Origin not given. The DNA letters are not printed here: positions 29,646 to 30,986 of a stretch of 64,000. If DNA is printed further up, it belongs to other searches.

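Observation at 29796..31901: Two PilT paralogs have lost the catalytic lysine, glutamate and histidine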

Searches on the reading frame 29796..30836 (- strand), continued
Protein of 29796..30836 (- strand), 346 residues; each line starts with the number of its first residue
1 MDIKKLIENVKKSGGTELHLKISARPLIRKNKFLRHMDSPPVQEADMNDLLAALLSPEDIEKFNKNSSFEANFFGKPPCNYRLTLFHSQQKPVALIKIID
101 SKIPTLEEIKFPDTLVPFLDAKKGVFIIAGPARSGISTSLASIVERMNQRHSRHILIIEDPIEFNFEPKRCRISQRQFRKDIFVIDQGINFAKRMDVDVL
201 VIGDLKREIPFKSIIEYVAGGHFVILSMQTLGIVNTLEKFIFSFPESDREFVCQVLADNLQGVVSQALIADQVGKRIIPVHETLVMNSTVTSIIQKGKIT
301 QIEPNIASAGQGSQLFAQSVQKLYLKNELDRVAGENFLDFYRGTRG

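Call 53: find_encoding_contigs(protein=P0246, flank=9000, max_places=2)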
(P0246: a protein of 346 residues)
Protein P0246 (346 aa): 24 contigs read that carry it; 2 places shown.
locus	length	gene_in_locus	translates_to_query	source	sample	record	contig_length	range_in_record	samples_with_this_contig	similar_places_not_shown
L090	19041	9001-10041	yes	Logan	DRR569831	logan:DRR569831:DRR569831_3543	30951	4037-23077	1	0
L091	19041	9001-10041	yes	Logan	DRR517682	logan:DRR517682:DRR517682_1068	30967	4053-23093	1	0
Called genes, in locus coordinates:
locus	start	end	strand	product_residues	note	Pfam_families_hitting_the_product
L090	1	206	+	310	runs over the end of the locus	PF01116:F_bP_aldolase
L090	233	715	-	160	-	-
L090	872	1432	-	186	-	PF06941:NT5C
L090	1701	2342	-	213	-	PF00149:Metallophos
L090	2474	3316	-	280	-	PF04607:RelA_SpoT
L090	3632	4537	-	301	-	PF00753:Lactamase_B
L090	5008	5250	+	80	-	-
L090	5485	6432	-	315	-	PF04055:Radical_SAM, PF16199:Radical_SAM_C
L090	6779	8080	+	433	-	PF02127:Peptidase_M18, PF05343:Peptidase_M42 (faint)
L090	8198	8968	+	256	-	PF01734:Patatin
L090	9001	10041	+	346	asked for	PF00437:T2SSE, PF25199:nSTAND_NTPase5 (faint)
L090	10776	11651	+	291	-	PF00892:EamA, PF03151:TPT, PF00892:EamA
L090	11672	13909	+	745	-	PF01751:Toprim, PF01131:Topoisom_bac, PF13342:Toprim_Crpt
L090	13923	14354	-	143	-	PF12646:DUF3783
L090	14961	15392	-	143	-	PF02618:YceG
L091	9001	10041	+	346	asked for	PF00437:T2SSE, PF25199:nSTAND_NTPase5 (faint)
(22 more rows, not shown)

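Call 79: search_protein_families(library=padloc, proteins=[window:29796-30836:-], max_evalue=0.001)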
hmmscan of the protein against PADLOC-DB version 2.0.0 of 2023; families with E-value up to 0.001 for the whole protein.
window:29796-30836:- (346 aa): 0 families

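Call 85: find_encoding_contigs(protein=P0281, flank=5000, max_places=4)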
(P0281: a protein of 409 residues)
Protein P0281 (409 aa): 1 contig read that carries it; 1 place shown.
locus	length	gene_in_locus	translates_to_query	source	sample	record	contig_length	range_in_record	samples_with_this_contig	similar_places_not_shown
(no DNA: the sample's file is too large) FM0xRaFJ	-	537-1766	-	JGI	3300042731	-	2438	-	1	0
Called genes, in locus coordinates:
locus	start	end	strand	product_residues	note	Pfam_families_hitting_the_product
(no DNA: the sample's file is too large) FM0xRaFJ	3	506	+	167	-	?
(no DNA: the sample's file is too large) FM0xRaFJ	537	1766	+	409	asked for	PF00437:T2SSE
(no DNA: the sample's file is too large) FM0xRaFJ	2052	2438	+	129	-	?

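Call 86: find_encoding_contigs(protein=P0372, flank=5000, max_places=4)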
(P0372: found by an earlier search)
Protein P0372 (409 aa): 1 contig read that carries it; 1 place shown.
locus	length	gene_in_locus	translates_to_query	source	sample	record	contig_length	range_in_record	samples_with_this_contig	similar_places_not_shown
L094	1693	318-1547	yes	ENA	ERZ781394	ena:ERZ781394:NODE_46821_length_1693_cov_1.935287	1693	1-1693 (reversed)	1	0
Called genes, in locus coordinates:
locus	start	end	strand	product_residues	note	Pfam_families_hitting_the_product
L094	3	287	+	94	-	?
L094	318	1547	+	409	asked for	PF00437:T2SSE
